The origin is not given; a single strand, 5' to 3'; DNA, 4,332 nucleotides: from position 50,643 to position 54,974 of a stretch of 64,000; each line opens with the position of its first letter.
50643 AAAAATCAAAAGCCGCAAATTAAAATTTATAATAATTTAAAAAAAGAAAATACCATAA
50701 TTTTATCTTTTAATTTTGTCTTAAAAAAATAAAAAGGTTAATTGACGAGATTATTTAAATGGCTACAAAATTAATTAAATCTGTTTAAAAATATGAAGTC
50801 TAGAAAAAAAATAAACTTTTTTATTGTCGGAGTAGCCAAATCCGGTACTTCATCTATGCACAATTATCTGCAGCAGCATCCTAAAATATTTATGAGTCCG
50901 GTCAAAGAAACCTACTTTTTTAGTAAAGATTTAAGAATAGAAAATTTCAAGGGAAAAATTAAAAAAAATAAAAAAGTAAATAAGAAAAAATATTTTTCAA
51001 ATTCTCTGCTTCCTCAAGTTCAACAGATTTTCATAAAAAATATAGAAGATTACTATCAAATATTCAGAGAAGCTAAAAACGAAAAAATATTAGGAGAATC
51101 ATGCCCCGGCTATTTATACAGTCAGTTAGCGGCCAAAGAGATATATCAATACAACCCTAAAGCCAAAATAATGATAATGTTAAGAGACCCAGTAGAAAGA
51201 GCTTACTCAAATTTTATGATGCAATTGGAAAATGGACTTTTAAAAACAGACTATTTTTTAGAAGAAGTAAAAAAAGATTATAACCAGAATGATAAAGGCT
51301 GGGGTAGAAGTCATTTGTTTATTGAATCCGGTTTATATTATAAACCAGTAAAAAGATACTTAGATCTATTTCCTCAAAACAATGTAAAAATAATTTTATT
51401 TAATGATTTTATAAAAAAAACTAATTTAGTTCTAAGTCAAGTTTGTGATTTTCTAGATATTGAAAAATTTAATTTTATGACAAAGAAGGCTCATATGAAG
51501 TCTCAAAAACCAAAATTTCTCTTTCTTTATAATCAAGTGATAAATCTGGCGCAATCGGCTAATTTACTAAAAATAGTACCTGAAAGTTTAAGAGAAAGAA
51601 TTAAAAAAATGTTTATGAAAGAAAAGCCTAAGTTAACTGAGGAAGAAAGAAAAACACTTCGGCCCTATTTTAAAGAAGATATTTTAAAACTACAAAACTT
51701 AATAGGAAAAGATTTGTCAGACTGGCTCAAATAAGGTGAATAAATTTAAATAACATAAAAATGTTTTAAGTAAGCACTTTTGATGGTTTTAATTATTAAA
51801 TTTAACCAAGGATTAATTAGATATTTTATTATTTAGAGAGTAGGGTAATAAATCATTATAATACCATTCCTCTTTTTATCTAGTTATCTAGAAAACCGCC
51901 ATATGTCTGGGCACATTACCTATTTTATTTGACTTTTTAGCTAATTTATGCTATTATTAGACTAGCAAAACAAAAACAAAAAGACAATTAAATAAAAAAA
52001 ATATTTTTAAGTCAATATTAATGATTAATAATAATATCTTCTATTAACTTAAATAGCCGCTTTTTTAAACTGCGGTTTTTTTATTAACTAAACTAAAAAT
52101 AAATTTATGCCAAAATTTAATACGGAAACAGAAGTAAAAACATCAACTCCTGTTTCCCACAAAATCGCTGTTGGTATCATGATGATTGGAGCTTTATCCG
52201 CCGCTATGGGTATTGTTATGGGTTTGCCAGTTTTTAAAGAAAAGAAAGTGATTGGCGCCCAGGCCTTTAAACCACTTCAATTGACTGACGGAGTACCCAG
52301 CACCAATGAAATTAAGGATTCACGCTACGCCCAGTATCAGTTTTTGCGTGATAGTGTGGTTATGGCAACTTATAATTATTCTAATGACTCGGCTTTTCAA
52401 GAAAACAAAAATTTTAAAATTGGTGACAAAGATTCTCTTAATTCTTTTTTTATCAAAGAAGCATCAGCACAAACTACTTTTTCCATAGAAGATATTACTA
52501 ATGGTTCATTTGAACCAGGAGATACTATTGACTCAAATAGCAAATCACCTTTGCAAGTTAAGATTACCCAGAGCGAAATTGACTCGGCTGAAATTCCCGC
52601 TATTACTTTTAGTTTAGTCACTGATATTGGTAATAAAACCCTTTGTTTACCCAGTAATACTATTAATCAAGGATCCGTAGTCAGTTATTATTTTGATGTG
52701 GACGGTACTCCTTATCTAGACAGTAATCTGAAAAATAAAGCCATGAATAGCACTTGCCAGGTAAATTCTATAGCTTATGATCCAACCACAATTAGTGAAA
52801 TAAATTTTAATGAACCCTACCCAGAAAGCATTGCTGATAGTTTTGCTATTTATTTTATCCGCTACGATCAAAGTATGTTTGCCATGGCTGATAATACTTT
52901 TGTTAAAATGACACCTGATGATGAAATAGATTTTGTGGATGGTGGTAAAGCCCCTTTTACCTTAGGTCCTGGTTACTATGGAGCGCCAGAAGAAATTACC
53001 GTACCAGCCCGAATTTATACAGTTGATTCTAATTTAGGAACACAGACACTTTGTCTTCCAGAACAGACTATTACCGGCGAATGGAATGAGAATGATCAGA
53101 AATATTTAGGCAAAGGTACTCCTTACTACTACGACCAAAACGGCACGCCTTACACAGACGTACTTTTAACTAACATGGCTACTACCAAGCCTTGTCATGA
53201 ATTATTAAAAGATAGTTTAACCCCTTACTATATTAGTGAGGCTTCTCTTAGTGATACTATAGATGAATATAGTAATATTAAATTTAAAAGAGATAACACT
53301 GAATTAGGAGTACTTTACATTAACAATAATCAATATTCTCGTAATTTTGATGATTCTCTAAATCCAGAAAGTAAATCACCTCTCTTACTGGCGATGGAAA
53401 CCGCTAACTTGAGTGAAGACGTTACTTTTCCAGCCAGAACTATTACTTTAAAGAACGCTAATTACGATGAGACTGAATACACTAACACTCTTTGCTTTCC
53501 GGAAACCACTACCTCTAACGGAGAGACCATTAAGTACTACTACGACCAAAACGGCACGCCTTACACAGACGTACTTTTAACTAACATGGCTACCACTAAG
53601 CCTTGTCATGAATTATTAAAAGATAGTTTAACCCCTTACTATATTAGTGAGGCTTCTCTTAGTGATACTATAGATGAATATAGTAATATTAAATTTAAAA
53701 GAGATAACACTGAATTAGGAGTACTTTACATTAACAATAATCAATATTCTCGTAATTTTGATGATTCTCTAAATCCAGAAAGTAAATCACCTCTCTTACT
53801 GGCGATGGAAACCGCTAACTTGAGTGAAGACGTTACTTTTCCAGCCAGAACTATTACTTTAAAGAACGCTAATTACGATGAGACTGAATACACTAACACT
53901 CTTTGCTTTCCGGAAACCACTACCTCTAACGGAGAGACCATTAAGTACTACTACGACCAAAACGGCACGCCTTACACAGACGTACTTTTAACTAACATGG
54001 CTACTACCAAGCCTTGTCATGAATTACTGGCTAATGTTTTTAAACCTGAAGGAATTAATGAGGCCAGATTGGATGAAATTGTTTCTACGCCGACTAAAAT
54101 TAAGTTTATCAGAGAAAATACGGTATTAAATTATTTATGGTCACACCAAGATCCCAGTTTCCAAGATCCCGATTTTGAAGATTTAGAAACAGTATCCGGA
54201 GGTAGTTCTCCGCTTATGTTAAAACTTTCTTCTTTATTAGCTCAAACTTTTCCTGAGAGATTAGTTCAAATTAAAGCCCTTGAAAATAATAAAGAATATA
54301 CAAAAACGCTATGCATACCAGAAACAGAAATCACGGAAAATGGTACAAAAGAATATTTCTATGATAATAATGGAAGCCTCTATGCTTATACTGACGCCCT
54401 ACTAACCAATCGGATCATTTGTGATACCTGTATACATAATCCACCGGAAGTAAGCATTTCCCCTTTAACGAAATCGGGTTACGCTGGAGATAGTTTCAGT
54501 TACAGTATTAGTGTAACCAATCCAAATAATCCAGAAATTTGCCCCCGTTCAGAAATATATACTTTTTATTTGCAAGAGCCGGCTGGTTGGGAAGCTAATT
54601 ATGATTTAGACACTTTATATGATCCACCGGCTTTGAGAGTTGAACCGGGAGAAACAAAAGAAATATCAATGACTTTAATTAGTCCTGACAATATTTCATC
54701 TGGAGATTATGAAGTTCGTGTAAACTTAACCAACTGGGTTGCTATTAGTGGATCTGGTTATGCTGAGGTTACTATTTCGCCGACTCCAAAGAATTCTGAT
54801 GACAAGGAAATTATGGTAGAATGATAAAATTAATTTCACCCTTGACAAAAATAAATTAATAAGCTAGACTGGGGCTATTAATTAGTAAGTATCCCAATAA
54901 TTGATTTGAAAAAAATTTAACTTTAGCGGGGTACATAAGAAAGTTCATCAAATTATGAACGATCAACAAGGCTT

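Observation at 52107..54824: Surface protein with a nucleotide-perfect 411-bp tandem duplication (2.2 copies)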

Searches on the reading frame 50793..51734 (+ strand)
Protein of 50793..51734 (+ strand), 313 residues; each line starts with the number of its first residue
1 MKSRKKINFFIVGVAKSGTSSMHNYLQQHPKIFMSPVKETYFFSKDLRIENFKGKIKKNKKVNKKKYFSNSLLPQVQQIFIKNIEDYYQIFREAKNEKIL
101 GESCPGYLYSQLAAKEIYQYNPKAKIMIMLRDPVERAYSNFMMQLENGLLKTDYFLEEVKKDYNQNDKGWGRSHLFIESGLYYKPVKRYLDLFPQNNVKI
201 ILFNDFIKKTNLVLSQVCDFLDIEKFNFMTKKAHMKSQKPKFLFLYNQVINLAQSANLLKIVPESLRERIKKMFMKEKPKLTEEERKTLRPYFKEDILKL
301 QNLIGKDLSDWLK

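Call 6: search_protein_families(library=pfam, proteins=[window:50793-51734:+], max_evalue=0.01)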
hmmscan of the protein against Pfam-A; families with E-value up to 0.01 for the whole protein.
window:50793-51734:+ (313 aa): 2 families
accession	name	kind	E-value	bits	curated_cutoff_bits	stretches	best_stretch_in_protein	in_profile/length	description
PF13469.12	Sulfotransfer_3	-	3e-17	64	27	1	9-224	2-213/216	Sulfotransferase family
PF00685.33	Sulfotransfer_1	-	1.7e-12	47.8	22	1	8-240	3-202/255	Sulfotransferase domain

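Call 43: search_protein_families(library=ncbifam, proteins=[window:50793-51734:+], max_evalue=0.1)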
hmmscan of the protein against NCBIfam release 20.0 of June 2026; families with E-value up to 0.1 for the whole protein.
window:50793-51734:+ (313 aa): 0 families

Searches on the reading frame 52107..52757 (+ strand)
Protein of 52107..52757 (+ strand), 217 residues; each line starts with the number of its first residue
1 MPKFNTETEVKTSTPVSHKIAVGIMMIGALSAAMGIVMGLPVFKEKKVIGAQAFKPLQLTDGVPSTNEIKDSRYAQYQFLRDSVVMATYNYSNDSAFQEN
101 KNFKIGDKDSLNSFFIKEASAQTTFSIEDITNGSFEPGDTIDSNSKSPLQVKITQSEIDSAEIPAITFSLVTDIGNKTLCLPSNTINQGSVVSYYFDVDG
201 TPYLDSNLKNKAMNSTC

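Call 52: search_protein_families(library=pfam, proteins=[window:52107-52757:+], max_evalue=1)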
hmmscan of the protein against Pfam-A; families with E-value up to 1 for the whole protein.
window:52107-52757:+ (217 aa): 1 family
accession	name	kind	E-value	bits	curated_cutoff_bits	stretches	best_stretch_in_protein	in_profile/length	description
PF07437.17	YfaZ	-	0.0046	17.1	23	1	31-107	96-170/180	YfaZ precursor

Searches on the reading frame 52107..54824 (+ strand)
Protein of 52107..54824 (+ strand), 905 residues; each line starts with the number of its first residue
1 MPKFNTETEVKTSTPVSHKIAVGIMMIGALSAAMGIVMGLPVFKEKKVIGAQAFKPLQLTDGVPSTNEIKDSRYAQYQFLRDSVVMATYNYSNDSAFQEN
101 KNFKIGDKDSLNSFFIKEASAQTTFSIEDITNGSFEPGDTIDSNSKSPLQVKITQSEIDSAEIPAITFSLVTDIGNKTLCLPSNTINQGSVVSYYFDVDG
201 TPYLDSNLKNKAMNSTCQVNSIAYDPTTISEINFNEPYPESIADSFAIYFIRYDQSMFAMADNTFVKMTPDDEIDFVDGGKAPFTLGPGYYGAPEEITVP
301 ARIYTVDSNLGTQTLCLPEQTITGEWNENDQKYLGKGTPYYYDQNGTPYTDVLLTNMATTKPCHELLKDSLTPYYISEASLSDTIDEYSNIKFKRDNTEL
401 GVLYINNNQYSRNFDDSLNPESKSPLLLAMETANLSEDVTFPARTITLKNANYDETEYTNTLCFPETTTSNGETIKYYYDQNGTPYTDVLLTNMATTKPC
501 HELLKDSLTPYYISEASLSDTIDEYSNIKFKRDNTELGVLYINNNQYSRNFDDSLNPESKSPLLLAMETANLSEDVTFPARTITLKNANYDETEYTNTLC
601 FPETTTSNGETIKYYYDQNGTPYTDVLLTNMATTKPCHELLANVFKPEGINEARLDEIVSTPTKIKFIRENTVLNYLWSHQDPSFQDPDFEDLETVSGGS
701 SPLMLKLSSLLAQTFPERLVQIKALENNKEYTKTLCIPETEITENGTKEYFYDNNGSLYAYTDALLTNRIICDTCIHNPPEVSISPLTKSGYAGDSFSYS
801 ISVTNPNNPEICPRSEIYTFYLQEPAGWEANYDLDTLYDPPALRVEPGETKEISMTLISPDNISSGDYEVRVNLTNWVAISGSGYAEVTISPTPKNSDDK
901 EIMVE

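Call 6: search_protein_families(library=pfam, proteins=[window:52107-54824:+], max_evalue=0.01)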
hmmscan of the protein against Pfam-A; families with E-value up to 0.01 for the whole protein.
window:52107-54824:+ (905 aa): 1 family
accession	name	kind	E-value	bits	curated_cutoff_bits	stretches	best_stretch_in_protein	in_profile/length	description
PF10633.15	NPCBM_assoc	-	0.00022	21.8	24.4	1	820-875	26-76/78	NPCBM-associated, NEW3 domain of alpha-galactosidase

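Call 10: find_homologous_proteins(query=window:52107-54824:+)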
Query window:52107-54824:+ (905 aa): 5 proteins with E <= 0.001 among 8000 candidates.
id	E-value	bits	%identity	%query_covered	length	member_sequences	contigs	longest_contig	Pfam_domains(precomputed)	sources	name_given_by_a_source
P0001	0.0e+0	2046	100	100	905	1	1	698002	-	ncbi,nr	ncbi:MAG: hypothetical protein U5L76_05380 [Patescibacteria group bacterium]|nr:hypothetical protein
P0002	3.0e-168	580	72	41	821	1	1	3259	-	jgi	-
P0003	2.3e-152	527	47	54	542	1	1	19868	-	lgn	-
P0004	2.7e-96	342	31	76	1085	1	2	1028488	-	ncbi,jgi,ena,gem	ncbi:MAG: hypothetical protein WCV86_02705 [Patescibacteria group bacterium]|jgi:hypothetical protei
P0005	2.9e-67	246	36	47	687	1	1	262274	-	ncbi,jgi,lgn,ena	ncbi:MAG: hypothetical protein WC528_04325 [Patescibacteria group bacterium]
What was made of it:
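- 52107..54824 (+): CDS of the 905-aa modular protein. It is identical to an NCBI MAG protein named hypothetical protein U5L76_05380 (Patescibacteria group bacterium). There is a 100% match to P0001 (call 10).
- The sequence comes from a metagenome-assembled genome (call 10).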

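Call 13: find_encoding_contigs(protein=P0004, flank=8000, max_places=3)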
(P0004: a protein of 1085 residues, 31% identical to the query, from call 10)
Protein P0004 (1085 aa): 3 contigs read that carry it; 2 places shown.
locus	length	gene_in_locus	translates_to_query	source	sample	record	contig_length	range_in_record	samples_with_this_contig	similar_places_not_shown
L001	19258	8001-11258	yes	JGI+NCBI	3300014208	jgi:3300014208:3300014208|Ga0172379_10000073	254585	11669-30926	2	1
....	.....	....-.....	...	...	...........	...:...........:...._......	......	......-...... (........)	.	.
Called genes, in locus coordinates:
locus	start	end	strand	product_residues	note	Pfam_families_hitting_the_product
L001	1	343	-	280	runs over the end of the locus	-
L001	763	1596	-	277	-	-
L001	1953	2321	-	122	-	PF09620:Cas_csx3 (faint)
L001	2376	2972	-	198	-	-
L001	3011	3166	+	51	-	-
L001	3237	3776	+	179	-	-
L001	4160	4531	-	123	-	-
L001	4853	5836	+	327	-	PF00005:ABC_tran, PF13304:AAA_21, PF13732:DrrA1-3_C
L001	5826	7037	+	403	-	PF12679:ABC2_membrane_2, PF12698:ABC2_membrane_3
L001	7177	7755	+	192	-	PF01545:Cation_efflux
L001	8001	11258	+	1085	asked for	-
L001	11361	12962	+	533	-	-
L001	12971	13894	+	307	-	PF00890:FAD_binding_2 (faint), PF01266:DAO (faint), PF01946:Thi4 (faint), PF03486:HI0933_like (faint), PF07992:Pyr_redox_2, PF13434:Lys_Orn_oxgnase (faint), PF13738:Pyr_redox_3, PF00070:Pyr_redox, +1 more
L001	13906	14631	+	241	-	PF00970:FAD_binding_6 (weak), PF00175:NAD_binding_1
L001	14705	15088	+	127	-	PF14478:DUF4430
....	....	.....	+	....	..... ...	-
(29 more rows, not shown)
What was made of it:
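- Exactly this protein is encoded in separate JGI and ENA assemblies and in an NCBI MAG (calls 10, 13).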

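Call 14: find_encoding_contigs(protein=P0005, flank=8000, max_places=3)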
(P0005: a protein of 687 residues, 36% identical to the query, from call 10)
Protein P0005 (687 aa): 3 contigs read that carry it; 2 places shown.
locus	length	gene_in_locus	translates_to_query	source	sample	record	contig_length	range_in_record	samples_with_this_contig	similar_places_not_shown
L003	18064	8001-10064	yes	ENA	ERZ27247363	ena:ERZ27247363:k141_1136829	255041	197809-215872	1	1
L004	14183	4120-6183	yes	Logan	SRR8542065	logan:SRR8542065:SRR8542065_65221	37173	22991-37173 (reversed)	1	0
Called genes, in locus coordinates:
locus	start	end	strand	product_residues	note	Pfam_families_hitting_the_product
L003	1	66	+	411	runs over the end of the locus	PF00188:CAP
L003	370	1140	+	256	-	PF13462:Thioredoxin_4, PF13098:Thioredoxin_2 (faint), PF01323:DSBA, PF13462:Thioredoxin_4, PF01323:DSBA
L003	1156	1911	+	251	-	PF01790:LGT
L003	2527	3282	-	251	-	PF05175:MTS (weak), PF01209:Ubie_methyltran (weak), PF13489:Methyltransf_23 (weak), PF13847:Methyltransf_31, PF08241:Methyltransf_11, PF08242:Methyltransf_12, PF13649:Methyltransf_25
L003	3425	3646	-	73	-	-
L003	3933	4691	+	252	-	PF00142:Fer4_NifH (weak), PF01656:CbiA, PF02374:ArsA_ATPase, PF06564:CBP_BcsQ, PF09140:MipZ (faint), PF10609:ParA (weak), PF13614:AAA_31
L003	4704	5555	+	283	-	PF02195:ParB_N, PF17762:HTH_ParB, PF23552:ParB_C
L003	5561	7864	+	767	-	PF13174:TPR_6 (faint), PF13181:TPR_8 (faint), PF13428:TPR_14 (faint), PF13431:TPR_17 (faint), PF21033:RMD1-3, PF13414:TPR_11 (weak), PF13432:TPR_16 (weak), PF14559:TPR_19 (weak), +2 more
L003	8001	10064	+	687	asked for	-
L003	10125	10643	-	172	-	PF01396:Zn_ribbon_Top1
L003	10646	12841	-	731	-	PF01751:Toprim, PF01131:Topoisom_bac, PF01396:Zn_ribbon_Top1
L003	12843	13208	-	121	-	PF03819:MazG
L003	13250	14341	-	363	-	PF02481:DNA_processg_A, PF17782:WHD_DprA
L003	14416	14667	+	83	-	-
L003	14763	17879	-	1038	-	PF17757:UvrB_inter, PF02559:CarD_TRCF_RID, PF00176:SNF2-rel_dom (weak), PF00270:DEAD, PF04851:ResIII, PF00271:Helicase_C, PF03461:TRCF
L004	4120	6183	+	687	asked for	-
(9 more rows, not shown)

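Call 15: find_encoding_contigs(protein=P0003, flank=8000, max_places=3)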
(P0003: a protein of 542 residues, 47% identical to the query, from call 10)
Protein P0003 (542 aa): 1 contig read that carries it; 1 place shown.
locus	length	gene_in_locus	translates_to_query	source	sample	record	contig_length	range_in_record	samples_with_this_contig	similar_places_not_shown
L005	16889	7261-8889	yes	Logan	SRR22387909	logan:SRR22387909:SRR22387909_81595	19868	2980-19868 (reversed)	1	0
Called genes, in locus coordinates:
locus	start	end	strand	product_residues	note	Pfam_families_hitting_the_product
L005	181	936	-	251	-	PF13489:Methyltransf_23, PF13847:Methyltransf_31, PF08241:Methyltransf_11, PF08242:Methyltransf_12, PF13649:Methyltransf_25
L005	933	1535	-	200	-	PF00702:Hydrolase, PF13419:HAD_2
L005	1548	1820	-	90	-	-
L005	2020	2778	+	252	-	PF00142:Fer4_NifH (weak), PF01656:CbiA, PF02374:ArsA_ATPase (weak), PF06564:CBP_BcsQ, PF09140:MipZ (faint), PF10609:ParA (weak), PF13614:AAA_31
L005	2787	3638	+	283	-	PF02195:ParB_N, PF17762:HTH_ParB, PF23552:ParB_C (weak)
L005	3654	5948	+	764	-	PF13428:TPR_14 (faint), PF13431:TPR_17 (faint), PF21033:RMD1-3 (faint), PF07719:TPR_2 (weak), PF13424:TPR_12 (weak), PF13432:TPR_16, PF14559:TPR_19 (weak), PF13181:TPR_8 (weak), +4 more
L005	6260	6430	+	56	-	-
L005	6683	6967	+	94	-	-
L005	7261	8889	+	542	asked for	-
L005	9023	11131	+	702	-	PF13229:Beta_helix (faint)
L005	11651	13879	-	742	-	PF01751:Toprim, PF01131:Topoisom_bac, PF01396:Zn_ribbon_Top1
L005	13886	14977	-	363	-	PF02481:DNA_processg_A, PF17782:WHD_DprA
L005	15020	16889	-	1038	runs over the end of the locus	PF17757:UvrB_inter, PF02559:CarD_TRCF_RID, PF00270:DEAD, PF04851:ResIII, PF00271:Helicase_C, PF03461:TRCF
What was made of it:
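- Tried and rejected: P0004 and the window gene sit elsewhere (calls 13-15, 6).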

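Call 25: find_encoding_contigs(protein=window:52107-54824:+, flank=2000, max_places=6)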
Protein window:52107-54824:+ (905 aa): no gene with exactly this product is on record in the collection.

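Call 26: find_encoding_contigs(protein=P0002, flank=3000, max_places=3)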
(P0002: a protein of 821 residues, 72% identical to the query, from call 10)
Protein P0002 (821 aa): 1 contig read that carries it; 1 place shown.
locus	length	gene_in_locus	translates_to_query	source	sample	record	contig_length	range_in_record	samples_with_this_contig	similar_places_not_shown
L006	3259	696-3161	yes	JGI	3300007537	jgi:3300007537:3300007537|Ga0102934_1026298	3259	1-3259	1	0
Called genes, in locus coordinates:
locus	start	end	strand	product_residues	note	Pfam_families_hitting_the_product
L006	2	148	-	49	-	?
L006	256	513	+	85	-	-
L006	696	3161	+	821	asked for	-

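Call 41: search_solved_structures(query=window:52107-54824:+, max_evalue=1)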
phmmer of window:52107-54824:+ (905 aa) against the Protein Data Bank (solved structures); distinct sequences matched with E-value up to 1: 1.
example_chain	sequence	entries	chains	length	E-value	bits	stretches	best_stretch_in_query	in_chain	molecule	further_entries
9ijj_q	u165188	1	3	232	0.29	12.3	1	521-603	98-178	Protein FAM228B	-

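Call 43: search_protein_families(library=ncbifam, proteins=[window:52107-54824:+], max_evalue=0.1)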
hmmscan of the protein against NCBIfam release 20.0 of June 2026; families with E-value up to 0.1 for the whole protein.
window:52107-54824:+ (905 aa): 1 family
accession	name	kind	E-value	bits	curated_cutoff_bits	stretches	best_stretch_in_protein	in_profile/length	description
TIGR02598.1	TIGR02598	subfamily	0.087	13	51.4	0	321-350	52-81/151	Verru_Chthon cassette protein B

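Call 46: find_related_loci(query=window:52107-54824:+, collection=metagenome_contigs, flank=4000)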
Query window:52107-54824:+ (905 aa) in metagenome_contigs; peptide patterns used: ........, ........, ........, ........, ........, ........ (x = any residue, [..] = any of these).
30 stretches matched a pattern, but none encodes a relative of the query by tblastn (E <= 1e-3).
